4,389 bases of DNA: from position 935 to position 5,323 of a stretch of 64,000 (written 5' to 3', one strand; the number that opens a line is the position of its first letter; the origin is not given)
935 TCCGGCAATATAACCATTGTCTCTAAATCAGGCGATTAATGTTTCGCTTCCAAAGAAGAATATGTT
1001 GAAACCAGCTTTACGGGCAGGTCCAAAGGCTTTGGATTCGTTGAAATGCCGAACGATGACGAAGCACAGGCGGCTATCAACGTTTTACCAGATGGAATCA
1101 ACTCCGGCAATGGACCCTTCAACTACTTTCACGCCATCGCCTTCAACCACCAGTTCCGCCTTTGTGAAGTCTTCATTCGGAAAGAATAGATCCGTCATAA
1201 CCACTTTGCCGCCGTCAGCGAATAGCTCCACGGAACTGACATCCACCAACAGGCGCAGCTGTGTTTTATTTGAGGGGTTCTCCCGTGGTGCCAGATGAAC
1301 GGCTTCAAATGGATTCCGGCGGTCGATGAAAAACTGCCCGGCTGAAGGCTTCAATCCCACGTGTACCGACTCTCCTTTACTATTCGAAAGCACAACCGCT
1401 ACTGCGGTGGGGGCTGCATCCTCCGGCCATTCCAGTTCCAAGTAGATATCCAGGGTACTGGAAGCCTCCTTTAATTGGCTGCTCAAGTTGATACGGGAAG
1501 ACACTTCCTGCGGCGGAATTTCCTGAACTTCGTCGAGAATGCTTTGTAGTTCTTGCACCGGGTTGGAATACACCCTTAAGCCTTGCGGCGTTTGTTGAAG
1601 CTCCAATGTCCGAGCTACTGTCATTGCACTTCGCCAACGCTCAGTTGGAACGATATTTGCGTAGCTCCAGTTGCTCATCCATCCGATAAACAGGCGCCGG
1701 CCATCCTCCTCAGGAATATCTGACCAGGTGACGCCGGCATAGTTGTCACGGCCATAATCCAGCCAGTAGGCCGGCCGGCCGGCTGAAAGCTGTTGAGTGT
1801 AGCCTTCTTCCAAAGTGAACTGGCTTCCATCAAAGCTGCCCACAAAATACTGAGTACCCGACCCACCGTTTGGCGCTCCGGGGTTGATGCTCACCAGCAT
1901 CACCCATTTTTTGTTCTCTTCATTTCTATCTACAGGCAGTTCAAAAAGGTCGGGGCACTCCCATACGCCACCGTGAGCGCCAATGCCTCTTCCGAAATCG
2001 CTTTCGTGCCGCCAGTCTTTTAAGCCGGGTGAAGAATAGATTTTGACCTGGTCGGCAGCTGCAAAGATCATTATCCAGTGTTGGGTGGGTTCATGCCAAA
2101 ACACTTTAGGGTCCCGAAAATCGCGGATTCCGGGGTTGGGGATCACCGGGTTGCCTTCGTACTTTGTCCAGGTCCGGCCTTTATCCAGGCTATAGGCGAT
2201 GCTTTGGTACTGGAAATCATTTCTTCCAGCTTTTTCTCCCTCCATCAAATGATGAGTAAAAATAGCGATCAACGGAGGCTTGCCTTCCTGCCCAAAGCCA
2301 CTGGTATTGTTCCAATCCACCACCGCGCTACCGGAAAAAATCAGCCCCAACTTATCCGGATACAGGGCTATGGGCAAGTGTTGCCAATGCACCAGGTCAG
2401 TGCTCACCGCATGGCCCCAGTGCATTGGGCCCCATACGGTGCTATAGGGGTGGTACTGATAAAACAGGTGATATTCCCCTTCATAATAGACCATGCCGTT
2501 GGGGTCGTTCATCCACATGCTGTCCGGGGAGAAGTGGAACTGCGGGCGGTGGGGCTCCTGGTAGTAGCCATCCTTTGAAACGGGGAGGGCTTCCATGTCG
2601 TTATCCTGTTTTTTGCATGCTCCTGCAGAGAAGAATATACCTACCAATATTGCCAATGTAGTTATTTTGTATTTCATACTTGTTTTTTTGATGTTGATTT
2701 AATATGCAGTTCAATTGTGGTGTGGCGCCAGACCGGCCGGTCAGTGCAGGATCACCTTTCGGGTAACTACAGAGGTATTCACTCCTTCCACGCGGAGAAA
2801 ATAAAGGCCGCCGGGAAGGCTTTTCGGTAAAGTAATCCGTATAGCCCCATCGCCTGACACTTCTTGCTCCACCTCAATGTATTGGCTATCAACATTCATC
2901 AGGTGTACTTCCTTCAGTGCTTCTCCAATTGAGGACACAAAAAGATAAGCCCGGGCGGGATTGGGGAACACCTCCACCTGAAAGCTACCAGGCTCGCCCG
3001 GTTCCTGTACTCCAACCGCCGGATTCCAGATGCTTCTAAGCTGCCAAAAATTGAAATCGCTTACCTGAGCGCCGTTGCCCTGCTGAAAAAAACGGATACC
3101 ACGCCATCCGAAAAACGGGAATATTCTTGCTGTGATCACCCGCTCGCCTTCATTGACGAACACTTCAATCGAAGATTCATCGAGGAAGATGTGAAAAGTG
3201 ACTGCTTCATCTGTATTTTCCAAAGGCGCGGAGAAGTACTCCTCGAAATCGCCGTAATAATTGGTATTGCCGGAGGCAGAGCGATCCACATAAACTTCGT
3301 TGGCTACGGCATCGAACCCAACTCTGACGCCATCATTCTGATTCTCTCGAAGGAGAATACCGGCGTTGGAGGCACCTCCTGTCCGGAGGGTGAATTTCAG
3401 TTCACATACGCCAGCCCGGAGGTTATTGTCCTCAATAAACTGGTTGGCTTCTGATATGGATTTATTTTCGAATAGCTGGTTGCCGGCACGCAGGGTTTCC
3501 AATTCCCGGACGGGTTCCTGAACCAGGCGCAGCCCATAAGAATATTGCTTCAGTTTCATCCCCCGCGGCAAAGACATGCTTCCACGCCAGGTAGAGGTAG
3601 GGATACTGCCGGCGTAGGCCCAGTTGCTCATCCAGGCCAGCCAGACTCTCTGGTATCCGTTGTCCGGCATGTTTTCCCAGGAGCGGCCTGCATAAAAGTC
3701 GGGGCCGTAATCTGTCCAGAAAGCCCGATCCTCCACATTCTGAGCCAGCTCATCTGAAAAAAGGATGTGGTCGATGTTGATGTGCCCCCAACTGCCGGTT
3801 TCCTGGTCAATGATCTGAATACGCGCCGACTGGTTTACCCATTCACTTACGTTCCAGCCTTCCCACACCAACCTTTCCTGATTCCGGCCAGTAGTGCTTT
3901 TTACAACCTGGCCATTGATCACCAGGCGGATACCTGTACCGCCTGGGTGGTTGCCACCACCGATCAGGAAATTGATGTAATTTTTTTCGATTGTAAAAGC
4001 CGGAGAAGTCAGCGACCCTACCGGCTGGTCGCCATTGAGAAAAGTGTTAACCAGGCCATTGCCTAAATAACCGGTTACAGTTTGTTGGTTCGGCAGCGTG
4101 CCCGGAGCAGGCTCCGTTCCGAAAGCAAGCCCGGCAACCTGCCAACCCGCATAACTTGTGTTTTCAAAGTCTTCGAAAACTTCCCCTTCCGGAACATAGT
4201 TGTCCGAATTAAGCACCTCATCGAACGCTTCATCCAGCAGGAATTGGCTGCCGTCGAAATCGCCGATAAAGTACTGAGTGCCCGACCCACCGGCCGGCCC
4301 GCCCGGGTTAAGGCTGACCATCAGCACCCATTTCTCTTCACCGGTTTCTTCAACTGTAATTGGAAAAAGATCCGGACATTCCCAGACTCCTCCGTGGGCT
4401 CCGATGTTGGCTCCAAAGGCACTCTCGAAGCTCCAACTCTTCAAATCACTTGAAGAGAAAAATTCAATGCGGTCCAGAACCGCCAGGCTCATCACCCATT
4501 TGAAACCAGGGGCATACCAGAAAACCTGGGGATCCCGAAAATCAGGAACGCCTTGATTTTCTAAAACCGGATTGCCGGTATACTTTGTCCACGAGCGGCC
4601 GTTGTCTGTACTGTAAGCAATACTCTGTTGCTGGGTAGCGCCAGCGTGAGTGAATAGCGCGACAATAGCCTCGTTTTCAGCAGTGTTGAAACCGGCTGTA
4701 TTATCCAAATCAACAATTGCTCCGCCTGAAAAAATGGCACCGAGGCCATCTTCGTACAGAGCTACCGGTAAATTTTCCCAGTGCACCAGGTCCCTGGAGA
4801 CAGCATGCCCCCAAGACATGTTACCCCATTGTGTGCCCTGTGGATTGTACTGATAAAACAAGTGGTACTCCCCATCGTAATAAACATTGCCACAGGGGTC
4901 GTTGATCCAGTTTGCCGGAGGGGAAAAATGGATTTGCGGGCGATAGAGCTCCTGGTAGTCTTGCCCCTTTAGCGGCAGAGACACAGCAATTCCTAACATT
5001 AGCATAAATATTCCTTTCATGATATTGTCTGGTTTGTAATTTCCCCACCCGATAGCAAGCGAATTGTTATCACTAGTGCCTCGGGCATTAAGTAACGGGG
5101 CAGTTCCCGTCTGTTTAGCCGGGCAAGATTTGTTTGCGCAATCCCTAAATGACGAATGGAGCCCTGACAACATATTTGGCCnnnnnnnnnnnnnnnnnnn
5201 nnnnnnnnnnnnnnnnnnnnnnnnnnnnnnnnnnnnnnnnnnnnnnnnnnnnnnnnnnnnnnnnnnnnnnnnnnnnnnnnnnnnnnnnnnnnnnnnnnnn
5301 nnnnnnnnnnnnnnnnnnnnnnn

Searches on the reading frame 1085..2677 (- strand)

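Call 82: search_protein_families(library=pfam, proteins=[window:1085-2677:-], max_evalue=0.000001)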
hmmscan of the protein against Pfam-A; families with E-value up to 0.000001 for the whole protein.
window:1085-2677:- (530 aa): 2 families
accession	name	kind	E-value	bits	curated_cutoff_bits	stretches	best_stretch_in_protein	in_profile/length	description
PF00251.26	Glyco_hydro_32N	-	8.5e-99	331.4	22.1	1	48-366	1-300/307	Glycosyl hydrolases family 32 N-terminal domain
PF08244.19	Glyco_hydro_32C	-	3.9e-24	85.9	21.9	1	376-519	1-152/158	Glycosyl hydrolases family 32 C terminal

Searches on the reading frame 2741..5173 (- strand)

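Call 82: search_protein_families(library=pfam, proteins=[window:2741-5173:-], max_evalue=0.000001)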
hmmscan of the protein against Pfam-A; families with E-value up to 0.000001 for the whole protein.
window:2741-5173:- (810 aa): 2 families
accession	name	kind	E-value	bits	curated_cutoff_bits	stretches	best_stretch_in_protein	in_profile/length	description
PF00251.26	Glyco_hydro_32N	-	2.1e-85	287.4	22.1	2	82-322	1-246/307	Glycosyl hydrolases family 32 N-terminal domain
PF08244.19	Glyco_hydro_32C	-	2.7e-31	109.2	21.9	1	557-711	1-158/158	Glycosyl hydrolases family 32 C terminal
